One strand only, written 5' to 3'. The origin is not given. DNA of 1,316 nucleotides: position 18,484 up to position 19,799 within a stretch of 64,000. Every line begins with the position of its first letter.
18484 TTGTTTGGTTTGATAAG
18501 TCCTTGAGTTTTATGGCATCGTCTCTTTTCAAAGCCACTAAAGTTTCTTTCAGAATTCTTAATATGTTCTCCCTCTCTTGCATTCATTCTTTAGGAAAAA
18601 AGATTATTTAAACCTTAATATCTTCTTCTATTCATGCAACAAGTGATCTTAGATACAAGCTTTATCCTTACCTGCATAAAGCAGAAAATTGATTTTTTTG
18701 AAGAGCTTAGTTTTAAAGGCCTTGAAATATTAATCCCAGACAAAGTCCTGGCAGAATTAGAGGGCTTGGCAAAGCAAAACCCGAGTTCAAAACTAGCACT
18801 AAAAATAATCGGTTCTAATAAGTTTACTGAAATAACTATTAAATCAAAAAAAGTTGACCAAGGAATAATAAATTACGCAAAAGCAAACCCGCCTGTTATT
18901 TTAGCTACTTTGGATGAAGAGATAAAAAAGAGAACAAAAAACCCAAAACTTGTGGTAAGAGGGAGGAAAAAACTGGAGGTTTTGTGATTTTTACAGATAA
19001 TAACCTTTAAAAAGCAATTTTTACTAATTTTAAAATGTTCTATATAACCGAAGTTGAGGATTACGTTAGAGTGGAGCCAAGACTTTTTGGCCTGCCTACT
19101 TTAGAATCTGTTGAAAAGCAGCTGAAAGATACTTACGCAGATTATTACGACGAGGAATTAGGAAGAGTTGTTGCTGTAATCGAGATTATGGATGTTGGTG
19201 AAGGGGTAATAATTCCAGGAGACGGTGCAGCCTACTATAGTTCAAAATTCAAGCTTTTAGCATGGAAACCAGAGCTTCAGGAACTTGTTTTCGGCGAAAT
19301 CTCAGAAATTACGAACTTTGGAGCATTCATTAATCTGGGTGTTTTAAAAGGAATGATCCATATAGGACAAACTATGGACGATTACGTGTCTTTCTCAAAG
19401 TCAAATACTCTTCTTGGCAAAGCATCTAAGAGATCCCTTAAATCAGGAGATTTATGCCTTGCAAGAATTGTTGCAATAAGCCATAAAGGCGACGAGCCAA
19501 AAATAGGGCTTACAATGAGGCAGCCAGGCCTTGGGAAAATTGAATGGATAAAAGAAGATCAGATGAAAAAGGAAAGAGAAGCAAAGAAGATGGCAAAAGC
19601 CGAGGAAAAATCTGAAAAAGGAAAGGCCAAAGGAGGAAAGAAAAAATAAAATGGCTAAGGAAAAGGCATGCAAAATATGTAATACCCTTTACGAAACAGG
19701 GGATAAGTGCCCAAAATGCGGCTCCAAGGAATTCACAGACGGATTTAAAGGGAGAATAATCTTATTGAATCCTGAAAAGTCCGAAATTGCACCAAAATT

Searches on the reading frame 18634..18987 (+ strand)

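Call 59: search_protein_families(library=pfam, proteins=[window:18634-18987:+], max_evalue=0.01)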
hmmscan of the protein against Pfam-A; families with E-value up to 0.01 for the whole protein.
window:18634-18987:+ (117 aa): 3 families
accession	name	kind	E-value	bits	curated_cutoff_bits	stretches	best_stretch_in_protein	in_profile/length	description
PF18477.7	PIN_9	-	1.1e-09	38.9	26.3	1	4-105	1-107/116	PIN like domain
PF13638.12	PIN_4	-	4e-05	24.3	21.9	1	4-99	1-81/132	PIN domain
PF10750.14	DUF2536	-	0.0023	18.3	27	1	9-38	2-31/68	Protein of unknown function (DUF2536)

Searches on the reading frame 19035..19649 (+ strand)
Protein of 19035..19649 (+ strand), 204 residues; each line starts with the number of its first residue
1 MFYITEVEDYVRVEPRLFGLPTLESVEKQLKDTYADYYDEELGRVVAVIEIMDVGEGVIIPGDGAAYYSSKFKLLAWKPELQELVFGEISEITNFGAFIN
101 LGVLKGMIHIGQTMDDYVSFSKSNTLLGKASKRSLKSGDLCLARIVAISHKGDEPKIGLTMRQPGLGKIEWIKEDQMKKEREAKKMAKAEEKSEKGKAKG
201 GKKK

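Call 10: search_protein_families(library=pfam, proteins=[window:19035-19649:+])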
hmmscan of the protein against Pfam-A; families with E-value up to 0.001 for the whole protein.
window:19035-19649:+ (204 aa): 2 families
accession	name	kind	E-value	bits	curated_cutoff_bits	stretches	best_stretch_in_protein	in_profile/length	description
PF03876.22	SHS2_Rpb7-N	-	8.6e-14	51.9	24.8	1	8-64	1-57/57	SHS2 domain found in N terminus of Rpb7p/Rpc25p/MJ0397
PF00575.29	S1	-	3.8e-05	24.4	22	1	78-127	1-41/74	S1 RNA binding domain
